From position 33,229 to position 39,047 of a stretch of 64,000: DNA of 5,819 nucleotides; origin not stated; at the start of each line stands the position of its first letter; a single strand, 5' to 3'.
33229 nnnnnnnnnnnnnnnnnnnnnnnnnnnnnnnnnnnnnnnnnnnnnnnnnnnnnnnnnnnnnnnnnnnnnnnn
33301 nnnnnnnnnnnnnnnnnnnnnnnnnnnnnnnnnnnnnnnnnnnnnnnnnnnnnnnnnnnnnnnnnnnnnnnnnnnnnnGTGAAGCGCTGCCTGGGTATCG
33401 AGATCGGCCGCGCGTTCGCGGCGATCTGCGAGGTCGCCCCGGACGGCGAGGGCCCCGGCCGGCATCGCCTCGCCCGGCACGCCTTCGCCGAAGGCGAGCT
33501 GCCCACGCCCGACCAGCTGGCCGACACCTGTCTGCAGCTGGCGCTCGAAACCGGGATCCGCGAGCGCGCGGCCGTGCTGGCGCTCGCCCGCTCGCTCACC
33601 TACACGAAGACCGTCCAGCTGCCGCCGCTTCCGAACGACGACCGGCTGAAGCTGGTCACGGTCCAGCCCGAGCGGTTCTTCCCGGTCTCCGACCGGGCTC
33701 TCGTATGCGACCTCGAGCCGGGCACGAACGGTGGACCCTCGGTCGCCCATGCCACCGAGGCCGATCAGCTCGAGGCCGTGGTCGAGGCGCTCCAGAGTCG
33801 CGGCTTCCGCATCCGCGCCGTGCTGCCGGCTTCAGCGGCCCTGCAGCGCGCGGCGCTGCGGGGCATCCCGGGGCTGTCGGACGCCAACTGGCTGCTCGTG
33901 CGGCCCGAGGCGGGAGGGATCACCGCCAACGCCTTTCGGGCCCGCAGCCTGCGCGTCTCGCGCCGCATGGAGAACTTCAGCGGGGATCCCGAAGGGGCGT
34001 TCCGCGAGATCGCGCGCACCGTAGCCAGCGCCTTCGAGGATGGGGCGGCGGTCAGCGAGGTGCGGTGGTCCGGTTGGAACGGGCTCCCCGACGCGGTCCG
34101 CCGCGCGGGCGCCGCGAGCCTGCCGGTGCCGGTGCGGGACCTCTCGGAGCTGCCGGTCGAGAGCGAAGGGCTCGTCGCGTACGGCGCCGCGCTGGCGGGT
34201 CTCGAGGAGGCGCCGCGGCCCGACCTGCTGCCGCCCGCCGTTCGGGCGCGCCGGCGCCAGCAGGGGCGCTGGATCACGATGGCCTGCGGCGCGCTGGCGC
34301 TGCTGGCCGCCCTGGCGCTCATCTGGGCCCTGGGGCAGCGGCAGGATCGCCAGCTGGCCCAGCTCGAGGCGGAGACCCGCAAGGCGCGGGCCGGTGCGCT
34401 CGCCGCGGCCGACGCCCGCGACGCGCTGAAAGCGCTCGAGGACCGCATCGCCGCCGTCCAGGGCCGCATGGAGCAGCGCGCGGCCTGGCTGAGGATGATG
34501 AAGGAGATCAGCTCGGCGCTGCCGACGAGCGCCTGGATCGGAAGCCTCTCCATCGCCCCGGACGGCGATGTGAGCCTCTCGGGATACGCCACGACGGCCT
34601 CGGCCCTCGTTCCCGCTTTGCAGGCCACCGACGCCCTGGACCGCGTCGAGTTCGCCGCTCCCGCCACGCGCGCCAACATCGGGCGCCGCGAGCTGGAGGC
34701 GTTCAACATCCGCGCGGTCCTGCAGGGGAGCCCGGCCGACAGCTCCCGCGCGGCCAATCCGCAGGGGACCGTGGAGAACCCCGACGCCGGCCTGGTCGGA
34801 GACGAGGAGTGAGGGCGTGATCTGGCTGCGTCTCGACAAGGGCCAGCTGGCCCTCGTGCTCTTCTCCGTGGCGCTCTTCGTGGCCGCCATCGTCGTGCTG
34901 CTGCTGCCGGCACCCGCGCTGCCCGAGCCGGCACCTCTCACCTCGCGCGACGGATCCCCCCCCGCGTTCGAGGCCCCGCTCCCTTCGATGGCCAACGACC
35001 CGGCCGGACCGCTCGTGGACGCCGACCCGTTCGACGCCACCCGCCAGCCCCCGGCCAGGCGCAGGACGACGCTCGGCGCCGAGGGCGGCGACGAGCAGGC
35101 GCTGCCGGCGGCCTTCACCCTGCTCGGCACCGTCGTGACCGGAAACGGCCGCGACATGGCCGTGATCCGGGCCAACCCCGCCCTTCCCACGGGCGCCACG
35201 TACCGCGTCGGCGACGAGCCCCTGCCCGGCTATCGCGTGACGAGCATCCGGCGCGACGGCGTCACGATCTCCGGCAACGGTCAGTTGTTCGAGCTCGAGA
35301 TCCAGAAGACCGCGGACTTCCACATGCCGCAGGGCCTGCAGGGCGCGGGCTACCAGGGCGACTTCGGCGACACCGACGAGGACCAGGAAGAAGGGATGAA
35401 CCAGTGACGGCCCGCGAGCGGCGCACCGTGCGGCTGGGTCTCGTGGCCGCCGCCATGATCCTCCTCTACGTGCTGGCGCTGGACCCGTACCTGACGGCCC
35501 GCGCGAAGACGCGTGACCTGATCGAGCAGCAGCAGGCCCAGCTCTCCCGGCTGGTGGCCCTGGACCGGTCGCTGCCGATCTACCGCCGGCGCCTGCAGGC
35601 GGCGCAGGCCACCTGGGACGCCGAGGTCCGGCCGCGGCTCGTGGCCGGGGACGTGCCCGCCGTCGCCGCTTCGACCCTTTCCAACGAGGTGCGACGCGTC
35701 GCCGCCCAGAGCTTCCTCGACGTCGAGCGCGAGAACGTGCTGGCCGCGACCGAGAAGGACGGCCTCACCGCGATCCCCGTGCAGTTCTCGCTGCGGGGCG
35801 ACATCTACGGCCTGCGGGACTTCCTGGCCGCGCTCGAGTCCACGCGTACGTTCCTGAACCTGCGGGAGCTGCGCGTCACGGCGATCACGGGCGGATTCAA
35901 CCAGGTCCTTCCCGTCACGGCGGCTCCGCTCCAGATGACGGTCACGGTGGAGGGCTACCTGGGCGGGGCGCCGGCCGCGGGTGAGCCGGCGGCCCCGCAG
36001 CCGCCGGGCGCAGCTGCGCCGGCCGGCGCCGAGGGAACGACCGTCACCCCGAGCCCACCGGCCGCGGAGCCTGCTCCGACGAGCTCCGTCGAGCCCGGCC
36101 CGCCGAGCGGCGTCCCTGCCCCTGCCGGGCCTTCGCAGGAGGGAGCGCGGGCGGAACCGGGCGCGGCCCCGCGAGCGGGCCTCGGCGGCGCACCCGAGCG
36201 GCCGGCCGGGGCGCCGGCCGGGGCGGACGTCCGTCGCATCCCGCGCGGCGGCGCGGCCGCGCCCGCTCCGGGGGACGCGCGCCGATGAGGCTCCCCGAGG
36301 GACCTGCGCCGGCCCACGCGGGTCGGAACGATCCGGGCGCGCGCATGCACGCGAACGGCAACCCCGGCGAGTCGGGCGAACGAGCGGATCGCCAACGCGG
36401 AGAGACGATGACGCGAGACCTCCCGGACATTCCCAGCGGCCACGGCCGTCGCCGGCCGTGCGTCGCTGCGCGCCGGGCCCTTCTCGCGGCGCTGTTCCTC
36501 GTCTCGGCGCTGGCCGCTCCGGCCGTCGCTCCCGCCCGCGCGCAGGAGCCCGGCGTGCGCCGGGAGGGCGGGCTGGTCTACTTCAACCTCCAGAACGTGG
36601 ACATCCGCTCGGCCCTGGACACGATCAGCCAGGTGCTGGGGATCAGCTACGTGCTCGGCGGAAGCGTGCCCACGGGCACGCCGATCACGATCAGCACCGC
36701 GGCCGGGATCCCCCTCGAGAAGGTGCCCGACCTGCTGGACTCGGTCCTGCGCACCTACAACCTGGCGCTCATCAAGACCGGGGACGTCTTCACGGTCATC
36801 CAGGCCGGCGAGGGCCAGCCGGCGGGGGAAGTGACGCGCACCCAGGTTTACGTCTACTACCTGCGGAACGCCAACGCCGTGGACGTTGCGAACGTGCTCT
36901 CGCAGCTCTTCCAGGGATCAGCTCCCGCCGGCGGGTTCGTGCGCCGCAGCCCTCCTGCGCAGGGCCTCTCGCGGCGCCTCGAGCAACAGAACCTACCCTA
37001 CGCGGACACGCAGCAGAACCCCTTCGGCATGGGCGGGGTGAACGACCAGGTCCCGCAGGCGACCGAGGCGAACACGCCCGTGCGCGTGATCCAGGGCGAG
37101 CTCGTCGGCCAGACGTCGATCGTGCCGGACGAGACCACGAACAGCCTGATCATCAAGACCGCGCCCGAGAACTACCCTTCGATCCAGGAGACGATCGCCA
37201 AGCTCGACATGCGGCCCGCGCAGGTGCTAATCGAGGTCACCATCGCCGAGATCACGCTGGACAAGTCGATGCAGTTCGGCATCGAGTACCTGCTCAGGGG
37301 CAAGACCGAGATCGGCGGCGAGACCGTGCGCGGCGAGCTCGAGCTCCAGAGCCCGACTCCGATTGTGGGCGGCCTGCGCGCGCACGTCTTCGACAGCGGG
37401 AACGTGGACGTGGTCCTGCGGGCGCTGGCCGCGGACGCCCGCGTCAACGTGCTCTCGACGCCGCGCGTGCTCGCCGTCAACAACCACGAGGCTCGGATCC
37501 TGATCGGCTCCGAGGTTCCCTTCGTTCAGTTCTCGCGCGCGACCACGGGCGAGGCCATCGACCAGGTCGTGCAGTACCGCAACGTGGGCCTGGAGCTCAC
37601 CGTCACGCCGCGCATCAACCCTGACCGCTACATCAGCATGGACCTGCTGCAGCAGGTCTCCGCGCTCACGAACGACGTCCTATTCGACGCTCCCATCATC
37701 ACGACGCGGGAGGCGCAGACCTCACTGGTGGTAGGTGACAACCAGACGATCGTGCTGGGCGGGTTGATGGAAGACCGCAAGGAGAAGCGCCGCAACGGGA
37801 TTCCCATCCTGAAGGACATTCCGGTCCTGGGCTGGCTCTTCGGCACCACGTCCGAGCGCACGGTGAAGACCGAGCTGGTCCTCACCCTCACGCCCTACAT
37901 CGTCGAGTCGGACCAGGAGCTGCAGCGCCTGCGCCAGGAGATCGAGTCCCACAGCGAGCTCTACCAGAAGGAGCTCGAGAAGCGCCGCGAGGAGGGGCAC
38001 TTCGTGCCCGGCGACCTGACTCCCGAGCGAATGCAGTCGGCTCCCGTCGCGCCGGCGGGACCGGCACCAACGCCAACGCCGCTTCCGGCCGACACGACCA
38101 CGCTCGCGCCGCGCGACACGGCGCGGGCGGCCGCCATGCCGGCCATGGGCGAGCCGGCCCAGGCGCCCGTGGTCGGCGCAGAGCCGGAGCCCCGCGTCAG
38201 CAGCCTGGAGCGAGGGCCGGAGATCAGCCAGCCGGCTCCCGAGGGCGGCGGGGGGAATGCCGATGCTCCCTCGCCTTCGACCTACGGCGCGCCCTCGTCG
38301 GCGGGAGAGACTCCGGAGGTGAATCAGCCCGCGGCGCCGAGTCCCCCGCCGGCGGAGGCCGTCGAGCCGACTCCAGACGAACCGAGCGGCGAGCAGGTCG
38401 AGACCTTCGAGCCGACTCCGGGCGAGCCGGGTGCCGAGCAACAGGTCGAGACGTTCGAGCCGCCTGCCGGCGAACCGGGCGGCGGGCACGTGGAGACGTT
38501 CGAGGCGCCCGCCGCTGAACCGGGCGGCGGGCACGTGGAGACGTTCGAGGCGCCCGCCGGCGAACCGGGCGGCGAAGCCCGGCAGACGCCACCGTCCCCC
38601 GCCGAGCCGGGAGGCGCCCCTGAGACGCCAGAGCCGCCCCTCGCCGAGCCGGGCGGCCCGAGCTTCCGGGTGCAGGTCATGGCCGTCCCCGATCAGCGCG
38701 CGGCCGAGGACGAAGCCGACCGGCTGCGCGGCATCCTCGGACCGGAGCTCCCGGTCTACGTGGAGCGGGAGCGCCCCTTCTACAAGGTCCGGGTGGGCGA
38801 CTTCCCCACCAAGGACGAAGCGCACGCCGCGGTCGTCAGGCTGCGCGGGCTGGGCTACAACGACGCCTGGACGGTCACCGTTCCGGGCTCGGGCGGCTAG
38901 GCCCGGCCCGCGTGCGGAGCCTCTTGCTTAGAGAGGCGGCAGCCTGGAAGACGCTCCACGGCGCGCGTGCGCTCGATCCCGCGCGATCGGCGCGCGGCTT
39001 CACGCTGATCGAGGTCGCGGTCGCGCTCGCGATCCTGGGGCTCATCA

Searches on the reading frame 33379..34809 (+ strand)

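Call 44: search_protein_families(library=pfam, proteins=[window:33379-34809:+], max_evalue=0.001)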
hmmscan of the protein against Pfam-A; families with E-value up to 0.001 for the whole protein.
window:33379-34809:+ (477 aa): 1 family
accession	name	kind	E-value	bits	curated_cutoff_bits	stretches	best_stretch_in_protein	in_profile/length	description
PF05137.18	PilN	-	1.5e-08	35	22.8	1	372-447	1-77/78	Fimbrial assembly protein (PilN)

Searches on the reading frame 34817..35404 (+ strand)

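Call 44: search_protein_families(library=pfam, proteins=[window:34817-35404:+], max_evalue=0.001)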
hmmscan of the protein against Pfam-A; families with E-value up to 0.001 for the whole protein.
window:34817-35404:+ (196 aa): 1 family
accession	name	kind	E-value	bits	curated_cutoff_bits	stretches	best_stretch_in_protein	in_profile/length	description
PF11356.14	T2SSC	-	4.7e-05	23.7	27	1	13-160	2-139/141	Type II secretion system protein C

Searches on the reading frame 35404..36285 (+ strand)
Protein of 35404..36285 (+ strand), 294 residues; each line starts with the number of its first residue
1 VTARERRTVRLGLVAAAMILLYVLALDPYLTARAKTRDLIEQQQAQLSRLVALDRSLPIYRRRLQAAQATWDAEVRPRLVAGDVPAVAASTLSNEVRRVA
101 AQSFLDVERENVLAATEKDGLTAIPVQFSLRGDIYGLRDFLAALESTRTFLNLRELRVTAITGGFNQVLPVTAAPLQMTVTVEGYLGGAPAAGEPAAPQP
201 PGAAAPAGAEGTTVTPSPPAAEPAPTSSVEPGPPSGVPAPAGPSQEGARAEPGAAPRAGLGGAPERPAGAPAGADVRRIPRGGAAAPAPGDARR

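Call 44: search_protein_families(library=pfam, proteins=[window:35404-36285:+], max_evalue=0.001)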
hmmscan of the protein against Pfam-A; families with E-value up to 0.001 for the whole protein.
window:35404-36285:+ (294 aa): 1 family
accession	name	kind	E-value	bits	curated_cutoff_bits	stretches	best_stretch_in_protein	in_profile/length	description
PF10741.14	T2SSM_b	-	1.9e-09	37.8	21.7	1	79-185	6-110/111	Type II secretion system (T2SS), protein M subtype b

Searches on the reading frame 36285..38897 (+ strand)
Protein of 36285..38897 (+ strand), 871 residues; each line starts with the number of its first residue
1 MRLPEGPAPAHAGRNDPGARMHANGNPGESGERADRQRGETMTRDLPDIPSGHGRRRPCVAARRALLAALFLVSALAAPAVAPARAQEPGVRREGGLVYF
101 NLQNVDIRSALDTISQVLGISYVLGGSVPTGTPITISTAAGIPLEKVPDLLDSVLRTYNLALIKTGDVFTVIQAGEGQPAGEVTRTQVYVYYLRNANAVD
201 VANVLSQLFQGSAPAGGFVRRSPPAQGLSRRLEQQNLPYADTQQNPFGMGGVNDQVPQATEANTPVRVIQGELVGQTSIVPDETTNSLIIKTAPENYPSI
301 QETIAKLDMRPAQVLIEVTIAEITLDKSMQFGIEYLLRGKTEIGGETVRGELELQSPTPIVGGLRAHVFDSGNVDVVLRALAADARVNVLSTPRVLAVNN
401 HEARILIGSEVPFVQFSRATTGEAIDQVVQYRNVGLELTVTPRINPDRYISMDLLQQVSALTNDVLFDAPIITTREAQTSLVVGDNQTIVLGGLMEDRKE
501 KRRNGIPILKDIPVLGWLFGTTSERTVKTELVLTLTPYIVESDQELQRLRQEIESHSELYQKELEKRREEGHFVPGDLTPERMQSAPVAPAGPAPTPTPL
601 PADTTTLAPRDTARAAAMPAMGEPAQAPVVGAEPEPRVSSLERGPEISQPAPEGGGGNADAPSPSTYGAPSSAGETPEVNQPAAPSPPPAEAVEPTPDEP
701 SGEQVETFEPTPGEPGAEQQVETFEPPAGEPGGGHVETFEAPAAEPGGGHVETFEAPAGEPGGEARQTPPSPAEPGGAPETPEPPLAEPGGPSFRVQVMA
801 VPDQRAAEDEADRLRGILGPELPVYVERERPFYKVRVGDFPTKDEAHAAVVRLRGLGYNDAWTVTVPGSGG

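Call 44: search_protein_families(library=pfam, proteins=[window:36285-38897:+], max_evalue=0.001)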
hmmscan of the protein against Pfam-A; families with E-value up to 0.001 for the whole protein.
window:36285-38897:+ (871 aa): 4 families
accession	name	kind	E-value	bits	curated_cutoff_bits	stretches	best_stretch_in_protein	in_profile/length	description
PF00263.26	Secretin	-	1.8e-46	158.3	27.5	1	380-541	1-169/169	Bacterial type II and III secretion system protein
PF03958.22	Secretin_N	-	7.9e-15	55.3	28.2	1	189-313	2-69/69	Bacterial type II/III secretion system short domain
PF05036.18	SPOR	-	8.9e-13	48.8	21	1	793-864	4-75/76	SPOR domain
PF21305.2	type_II_gspD_N0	-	2.5e-06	27.7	27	1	101-169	2-69/71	GspD-like, N0 domain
